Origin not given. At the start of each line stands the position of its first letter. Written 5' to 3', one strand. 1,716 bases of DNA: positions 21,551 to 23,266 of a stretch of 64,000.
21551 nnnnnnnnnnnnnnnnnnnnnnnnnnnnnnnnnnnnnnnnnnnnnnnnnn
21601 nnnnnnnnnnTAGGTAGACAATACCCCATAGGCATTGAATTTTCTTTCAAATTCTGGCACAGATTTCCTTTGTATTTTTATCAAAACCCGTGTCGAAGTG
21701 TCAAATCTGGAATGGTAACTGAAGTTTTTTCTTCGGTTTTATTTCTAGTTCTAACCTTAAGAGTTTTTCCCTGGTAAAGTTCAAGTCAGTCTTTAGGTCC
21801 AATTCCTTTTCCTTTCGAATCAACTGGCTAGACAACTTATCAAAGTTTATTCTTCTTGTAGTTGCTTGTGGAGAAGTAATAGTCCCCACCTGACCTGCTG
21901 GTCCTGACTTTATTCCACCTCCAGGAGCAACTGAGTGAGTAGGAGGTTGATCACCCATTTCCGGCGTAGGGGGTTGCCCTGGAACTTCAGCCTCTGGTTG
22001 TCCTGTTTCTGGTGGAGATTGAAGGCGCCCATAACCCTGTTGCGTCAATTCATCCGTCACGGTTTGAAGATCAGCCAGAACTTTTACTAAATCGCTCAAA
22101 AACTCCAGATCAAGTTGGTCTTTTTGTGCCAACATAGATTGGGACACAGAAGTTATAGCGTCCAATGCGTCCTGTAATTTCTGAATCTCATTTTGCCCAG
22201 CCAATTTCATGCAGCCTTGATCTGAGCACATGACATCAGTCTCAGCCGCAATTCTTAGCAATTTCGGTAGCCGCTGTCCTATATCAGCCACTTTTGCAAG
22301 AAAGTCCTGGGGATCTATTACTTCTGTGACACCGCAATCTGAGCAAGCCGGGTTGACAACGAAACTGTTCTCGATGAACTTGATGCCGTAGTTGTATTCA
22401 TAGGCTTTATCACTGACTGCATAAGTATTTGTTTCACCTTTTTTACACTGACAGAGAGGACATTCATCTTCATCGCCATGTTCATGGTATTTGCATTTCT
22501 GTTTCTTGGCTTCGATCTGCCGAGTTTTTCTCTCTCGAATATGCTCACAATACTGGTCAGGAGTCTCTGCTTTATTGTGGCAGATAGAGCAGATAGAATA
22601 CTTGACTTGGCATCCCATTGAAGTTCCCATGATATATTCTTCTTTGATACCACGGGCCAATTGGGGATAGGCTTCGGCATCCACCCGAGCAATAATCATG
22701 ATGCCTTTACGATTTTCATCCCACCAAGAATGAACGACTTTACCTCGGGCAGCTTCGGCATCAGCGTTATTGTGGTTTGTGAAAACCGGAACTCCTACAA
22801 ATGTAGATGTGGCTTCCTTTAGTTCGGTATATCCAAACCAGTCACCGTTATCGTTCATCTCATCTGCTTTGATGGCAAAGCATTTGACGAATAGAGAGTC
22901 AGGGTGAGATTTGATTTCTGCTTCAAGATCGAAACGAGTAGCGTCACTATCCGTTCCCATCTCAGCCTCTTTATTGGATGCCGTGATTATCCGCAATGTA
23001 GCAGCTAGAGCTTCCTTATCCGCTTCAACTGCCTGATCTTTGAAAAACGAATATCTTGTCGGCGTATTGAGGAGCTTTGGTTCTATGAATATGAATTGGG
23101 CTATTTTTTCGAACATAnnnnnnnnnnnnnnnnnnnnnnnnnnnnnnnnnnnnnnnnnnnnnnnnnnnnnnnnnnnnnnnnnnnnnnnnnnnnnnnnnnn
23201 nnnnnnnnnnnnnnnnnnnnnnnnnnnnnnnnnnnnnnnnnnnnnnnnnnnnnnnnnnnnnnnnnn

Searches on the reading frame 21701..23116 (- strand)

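Call 12: search_protein_families(library=phrogs, proteins=[window:21701-23116:-], max_evalue=0.001)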
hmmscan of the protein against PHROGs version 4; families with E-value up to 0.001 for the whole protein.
window:21701-23116:- (471 aa): 5 families
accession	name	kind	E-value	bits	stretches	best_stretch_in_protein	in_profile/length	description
phrog_2774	-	unknown function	2.1e-29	103.6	1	68-208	36-177/1263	-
phrog_18299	-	head and packaging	1.8e-10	41.5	1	102-211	109-225/257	head maturation protease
phrog_27806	-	other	3.7e-06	26.5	1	68-203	421-558/798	DNA methyltransferase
phrog_36109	-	unknown function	1.5e-05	25.2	1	55-156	18-128/432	-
phrog_16951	-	unknown function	0.0004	20.6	0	85-197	46-166/312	-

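Call 13: search_protein_families(library=pfam, proteins=[window:21701-23116:-], max_evalue=0.001)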
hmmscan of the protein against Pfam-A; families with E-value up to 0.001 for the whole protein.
window:21701-23116:- (471 aa): 0 families
